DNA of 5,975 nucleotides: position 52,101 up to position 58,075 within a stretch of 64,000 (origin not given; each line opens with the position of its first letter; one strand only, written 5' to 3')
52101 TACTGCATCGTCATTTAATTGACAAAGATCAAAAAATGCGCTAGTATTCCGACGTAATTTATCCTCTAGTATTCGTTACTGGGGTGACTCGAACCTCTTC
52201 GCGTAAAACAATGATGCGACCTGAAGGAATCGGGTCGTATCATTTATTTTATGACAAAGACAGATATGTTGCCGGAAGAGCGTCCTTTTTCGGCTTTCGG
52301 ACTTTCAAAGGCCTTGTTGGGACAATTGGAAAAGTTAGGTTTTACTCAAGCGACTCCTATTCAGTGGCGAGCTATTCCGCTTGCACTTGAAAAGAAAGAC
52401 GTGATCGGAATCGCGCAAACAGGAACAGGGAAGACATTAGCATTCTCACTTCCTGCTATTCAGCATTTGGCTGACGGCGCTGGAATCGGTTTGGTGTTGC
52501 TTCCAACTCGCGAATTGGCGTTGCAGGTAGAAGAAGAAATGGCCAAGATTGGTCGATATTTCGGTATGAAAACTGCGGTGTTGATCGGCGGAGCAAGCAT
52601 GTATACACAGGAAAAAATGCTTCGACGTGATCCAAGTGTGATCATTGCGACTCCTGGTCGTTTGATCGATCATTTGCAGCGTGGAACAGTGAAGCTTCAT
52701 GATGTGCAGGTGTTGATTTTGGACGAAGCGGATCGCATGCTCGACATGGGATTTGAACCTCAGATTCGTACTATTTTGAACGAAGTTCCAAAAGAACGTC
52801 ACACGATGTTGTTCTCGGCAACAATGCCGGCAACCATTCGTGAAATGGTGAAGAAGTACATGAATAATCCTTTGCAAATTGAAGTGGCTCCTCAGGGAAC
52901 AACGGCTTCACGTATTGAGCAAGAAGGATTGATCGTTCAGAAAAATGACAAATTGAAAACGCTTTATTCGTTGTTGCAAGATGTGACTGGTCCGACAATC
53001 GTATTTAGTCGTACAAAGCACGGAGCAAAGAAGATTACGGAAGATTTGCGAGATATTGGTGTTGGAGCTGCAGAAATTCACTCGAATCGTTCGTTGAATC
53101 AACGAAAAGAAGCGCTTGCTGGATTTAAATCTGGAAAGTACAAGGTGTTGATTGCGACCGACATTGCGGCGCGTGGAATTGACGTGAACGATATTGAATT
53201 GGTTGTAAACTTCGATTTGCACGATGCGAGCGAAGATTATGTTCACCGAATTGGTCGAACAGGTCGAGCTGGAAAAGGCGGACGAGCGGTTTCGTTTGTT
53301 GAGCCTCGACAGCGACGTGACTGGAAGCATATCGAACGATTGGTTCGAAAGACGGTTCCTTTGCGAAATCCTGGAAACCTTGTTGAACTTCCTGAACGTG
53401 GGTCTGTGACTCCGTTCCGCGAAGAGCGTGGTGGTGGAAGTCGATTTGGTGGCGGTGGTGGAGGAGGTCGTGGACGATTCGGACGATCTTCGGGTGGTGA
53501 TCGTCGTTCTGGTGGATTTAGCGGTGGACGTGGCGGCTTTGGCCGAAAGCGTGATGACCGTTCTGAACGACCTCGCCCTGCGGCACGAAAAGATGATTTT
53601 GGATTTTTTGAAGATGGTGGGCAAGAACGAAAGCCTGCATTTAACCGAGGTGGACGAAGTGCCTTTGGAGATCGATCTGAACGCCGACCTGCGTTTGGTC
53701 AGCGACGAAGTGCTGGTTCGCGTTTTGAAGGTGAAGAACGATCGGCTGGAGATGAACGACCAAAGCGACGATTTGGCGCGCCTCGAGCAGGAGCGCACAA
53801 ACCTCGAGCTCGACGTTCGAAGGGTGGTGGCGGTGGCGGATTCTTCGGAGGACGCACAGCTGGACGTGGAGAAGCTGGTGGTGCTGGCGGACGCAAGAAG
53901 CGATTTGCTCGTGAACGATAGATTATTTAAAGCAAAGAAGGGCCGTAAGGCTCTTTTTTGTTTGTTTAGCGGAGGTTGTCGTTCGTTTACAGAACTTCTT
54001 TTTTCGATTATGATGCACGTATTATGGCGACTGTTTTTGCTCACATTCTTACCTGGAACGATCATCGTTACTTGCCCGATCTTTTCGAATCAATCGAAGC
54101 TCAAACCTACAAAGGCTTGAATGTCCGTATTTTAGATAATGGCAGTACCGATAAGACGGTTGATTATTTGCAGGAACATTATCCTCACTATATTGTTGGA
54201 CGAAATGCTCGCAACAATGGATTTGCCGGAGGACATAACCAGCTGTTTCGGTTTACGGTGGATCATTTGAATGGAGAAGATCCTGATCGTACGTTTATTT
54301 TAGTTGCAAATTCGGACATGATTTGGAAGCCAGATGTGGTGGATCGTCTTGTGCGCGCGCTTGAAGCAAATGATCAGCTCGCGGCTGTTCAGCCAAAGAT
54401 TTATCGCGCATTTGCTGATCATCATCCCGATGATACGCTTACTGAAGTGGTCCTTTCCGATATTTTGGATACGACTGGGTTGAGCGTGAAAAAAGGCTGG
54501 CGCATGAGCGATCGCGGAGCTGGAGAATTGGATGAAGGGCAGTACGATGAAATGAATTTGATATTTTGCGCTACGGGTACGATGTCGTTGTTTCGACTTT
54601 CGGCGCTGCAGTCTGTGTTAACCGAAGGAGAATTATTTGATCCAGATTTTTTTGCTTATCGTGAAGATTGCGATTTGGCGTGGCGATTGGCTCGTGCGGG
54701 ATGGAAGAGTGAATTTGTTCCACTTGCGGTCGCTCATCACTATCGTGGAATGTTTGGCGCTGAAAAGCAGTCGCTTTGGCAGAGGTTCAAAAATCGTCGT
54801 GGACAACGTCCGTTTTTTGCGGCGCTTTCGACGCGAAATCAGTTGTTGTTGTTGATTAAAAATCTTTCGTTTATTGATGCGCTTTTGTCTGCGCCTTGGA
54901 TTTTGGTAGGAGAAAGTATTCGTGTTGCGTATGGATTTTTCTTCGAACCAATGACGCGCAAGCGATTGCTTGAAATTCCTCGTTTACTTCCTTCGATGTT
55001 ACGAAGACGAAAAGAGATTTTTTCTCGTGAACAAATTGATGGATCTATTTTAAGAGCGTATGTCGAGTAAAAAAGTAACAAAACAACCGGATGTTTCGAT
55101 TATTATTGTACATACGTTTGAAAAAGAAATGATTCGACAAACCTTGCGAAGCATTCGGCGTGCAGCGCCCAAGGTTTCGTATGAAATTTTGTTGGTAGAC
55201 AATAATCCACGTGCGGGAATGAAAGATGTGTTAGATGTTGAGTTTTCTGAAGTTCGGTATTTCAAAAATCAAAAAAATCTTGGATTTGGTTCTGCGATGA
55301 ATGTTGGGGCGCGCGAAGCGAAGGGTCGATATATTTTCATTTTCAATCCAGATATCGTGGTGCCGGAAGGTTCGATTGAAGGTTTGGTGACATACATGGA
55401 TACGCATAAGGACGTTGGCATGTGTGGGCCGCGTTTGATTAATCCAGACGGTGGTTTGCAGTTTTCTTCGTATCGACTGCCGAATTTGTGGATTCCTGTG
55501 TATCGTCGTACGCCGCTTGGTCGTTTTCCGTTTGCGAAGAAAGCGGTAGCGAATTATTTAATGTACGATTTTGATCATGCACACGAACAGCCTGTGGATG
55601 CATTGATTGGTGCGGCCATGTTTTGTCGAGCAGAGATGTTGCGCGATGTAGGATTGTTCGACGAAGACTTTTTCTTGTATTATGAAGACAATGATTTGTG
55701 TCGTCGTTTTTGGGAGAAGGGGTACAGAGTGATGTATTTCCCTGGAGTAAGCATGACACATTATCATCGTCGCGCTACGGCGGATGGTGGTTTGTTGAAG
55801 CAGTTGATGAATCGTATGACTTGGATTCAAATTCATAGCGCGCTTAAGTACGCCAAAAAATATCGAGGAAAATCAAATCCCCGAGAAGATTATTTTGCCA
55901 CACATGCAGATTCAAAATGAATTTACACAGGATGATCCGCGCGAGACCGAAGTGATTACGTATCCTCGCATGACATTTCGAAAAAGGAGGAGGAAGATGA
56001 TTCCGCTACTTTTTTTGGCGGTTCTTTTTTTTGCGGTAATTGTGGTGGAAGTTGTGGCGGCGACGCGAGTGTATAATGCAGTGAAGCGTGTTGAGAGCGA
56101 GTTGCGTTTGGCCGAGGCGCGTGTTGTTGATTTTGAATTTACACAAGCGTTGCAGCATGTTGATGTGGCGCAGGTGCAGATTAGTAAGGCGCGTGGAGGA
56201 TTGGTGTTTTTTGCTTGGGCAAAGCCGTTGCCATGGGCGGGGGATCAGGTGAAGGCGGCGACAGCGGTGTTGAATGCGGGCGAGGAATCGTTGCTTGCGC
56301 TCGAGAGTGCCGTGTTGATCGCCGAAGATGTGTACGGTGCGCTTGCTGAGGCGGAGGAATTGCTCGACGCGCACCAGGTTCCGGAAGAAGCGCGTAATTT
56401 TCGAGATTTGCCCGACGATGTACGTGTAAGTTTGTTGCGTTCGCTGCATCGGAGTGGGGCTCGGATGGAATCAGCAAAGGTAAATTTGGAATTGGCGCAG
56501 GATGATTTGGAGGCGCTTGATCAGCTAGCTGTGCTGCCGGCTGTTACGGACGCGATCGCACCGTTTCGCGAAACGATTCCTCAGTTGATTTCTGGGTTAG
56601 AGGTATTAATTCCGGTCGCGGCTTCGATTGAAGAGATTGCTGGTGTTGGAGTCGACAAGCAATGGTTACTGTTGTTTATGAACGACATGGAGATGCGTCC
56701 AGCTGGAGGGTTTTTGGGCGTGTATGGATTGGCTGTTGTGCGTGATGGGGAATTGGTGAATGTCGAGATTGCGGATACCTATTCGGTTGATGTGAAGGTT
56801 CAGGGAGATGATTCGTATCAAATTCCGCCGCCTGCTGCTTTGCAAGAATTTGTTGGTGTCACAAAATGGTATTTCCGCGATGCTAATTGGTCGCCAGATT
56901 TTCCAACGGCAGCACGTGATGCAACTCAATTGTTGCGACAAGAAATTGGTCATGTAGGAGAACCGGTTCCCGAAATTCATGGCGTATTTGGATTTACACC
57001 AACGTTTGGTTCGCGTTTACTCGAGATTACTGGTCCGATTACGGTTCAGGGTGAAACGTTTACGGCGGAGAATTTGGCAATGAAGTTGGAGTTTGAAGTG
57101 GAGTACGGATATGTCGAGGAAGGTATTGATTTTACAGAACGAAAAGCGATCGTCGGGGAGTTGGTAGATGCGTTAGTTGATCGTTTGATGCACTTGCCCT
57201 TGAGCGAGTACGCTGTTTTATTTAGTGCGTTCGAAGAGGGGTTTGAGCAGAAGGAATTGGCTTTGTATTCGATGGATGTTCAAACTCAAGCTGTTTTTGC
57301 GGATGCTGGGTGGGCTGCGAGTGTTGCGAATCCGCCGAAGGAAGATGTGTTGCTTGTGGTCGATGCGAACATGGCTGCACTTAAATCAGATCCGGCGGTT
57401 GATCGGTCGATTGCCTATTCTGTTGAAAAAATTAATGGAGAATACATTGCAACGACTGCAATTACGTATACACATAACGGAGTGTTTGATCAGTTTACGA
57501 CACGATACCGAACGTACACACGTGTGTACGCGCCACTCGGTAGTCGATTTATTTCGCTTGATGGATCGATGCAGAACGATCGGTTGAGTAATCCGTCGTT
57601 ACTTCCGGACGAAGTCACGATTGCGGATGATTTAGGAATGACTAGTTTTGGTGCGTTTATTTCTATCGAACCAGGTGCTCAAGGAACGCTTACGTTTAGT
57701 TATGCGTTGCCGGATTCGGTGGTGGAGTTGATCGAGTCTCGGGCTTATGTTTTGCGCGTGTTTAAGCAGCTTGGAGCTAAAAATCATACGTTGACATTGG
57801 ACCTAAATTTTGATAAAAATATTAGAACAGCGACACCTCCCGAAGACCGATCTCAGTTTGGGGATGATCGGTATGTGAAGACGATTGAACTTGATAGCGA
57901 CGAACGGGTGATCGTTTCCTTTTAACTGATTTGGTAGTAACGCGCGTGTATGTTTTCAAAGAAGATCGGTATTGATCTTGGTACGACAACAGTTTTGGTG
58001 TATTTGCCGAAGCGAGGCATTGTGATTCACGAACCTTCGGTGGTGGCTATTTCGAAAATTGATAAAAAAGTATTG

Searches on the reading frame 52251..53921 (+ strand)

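Call 40: search_protein_families(library=pfam, proteins=[window:52251-53921:+], max_evalue=0.0001)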
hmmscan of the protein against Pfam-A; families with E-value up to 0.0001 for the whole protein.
window:52251-53921:+ (556 aa): 3 families
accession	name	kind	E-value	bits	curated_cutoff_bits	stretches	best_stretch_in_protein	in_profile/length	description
PF00270.35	DEAD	-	7.5e-51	172.6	26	1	35-198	1-166/167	DEAD/DEAH box helicase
PF00271.37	Helicase_C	-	3.2e-28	98.6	23.5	1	234-341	2-110/110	Helicase conserved C-terminal domain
PF04851.21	ResIII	-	1.6e-06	28.5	22.5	1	47-192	22-162/164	Type III restriction enzyme, res subunit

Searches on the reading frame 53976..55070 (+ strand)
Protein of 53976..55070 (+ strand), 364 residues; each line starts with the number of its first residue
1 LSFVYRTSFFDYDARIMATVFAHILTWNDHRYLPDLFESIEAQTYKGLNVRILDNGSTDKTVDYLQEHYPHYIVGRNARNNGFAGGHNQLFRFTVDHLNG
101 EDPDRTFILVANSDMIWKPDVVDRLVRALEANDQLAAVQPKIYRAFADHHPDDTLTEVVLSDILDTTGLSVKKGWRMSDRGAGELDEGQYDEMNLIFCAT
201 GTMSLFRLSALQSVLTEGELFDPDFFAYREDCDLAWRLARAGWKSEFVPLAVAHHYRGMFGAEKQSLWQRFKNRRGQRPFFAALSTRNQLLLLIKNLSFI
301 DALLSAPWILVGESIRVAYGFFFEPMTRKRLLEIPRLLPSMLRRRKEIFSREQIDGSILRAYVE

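Call 40: search_protein_families(library=pfam, proteins=[window:53976-55070:+], max_evalue=0.0001)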
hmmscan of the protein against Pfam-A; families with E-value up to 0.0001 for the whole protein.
window:53976-55070:+ (364 aa): 3 families
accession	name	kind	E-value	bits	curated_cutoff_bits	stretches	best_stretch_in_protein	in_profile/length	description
PF00535.33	Glycos_transf_2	-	7.6e-17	62.2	23.3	1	24-212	4-165/168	Glycosyl transferase family 2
PF13641.12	Glyco_tranf_2_3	-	6.7e-14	52.9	27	1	24-274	7-224/230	Glycosyltransferase like family 2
PF13632.12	Glyco_trans_2_3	-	1.6e-08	35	27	1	200-275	73-136/198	Glycosyl transferase family group 2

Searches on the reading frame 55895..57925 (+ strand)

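Call 40: search_protein_families(library=pfam, proteins=[window:55895-57925:+], max_evalue=0.0001)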
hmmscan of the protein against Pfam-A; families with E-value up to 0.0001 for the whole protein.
window:55895-57925:+ (676 aa): 1 family
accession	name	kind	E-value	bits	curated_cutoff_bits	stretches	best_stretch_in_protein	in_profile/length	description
PF13196.11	DUF4012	-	6.8e-23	82.2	28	1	255-399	4-140/144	Protein of unknown function (DUF4012)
